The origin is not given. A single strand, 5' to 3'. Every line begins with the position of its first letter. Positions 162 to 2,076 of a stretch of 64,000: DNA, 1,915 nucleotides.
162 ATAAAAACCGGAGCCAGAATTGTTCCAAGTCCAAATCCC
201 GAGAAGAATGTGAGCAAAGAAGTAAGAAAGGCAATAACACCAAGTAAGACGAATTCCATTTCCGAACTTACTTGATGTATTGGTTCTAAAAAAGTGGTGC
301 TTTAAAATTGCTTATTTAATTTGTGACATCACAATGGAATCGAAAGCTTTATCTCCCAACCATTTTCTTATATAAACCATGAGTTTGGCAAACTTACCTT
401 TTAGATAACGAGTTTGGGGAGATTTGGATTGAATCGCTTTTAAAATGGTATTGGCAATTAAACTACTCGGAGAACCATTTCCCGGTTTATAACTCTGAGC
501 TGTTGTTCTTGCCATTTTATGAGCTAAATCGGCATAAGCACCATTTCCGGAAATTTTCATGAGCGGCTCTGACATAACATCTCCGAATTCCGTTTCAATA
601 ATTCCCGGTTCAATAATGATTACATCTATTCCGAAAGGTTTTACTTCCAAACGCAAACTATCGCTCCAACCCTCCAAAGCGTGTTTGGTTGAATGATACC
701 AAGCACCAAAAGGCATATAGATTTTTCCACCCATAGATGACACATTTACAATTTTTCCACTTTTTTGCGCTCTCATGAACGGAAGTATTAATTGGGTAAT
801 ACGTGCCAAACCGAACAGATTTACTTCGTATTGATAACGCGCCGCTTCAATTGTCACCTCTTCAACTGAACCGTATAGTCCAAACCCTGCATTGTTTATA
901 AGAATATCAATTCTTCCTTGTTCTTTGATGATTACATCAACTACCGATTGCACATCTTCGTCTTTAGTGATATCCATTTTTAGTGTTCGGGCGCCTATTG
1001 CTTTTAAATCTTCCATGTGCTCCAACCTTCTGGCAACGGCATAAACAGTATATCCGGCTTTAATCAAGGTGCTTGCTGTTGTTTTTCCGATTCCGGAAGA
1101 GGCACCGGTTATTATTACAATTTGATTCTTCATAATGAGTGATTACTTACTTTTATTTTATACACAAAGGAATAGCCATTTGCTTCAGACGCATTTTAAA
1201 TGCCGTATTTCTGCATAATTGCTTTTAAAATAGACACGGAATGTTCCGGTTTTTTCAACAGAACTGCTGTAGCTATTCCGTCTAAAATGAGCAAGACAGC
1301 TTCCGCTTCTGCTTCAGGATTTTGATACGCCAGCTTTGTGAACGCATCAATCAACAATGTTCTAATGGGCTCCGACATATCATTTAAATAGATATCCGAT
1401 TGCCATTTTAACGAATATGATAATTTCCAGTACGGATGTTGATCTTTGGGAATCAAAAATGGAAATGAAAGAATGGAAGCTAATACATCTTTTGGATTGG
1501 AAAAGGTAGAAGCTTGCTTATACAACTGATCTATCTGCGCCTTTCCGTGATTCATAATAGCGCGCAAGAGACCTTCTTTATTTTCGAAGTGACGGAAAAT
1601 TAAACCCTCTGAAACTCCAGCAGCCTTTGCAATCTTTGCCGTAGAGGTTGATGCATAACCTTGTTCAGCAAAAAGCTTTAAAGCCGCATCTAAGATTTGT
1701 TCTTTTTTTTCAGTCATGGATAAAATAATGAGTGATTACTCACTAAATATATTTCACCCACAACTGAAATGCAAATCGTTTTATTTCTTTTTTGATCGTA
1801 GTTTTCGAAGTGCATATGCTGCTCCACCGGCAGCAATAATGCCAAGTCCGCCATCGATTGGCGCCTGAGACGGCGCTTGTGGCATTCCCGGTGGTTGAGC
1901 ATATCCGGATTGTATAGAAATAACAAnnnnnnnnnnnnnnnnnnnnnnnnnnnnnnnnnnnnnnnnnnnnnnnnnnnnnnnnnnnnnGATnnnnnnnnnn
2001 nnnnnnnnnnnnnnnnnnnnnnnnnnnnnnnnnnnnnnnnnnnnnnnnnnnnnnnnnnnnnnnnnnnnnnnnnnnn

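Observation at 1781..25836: Regulator-linked island of three paralogous giant T9SS cargo proteins with swapped N-terminal payloads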

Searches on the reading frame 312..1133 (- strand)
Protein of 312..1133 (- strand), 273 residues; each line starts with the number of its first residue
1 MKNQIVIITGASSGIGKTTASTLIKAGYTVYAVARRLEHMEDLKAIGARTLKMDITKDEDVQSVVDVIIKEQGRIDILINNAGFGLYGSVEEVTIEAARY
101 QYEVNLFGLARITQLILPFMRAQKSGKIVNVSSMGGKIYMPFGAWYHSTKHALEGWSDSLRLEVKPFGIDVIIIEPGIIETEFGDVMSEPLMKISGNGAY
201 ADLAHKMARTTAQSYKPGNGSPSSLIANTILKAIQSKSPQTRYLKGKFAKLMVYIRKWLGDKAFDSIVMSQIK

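Call 15: search_protein_families(library=pfam, proteins=[window:312-1133:-], max_evalue=0.001)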
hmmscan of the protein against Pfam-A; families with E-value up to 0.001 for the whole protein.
window:312-1133:- (273 aa): 6 families
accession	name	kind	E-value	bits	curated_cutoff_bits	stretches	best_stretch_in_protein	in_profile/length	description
PF00106.31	adh_short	-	9e-50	169.3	26.6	1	4-184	1-187/195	short chain dehydrogenase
PF13561.12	adh_short_C2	-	7.6e-36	124.3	27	1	10-188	1-185/236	Enoyl-(Acyl carrier protein) reductase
PF08643.16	DUF1776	-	4.3e-09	36.6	25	1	77-259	96-288/294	Fungal family of unknown function (DUF1776)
PF13460.12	NAD_binding_10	-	1.9e-08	34.9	27.2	1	10-181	1-148/184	NAD(P)H-binding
PF08659.16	KR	-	8.3e-08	32.8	22.6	1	6-159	3-162/180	KR domain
PF01370.27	Epimerase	-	1e-06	28.8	20.9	1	6-133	1-115/240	NAD dependent epimerase/dehydratase family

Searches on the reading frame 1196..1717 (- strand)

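Call 15: search_protein_families(library=pfam, proteins=[window:1196-1717:-], max_evalue=0.001)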
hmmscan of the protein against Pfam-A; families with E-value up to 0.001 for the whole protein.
window:1196-1717:- (173 aa): 1 family
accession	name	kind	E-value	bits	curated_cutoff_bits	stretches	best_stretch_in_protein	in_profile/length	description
PF00440.29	TetR_N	-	6.7e-21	74.2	24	1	8-54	1-47/47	Bacterial regulatory proteins, tetR family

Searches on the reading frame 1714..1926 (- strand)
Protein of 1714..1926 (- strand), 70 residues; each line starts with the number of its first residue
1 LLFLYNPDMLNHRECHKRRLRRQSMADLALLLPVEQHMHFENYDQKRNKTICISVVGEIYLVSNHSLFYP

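Call 3: search_protein_families(library=pfam, proteins=[window:1714-1926:-], max_evalue=0.01)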
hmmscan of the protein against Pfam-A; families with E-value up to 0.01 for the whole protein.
window:1714-1926:- (70 aa): 0 families
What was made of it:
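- Tried and rejected: The overlapping alternative-frame ORFs 1714-1926 and 21807-21998 have no family hits and are treated as spurious (call 3).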
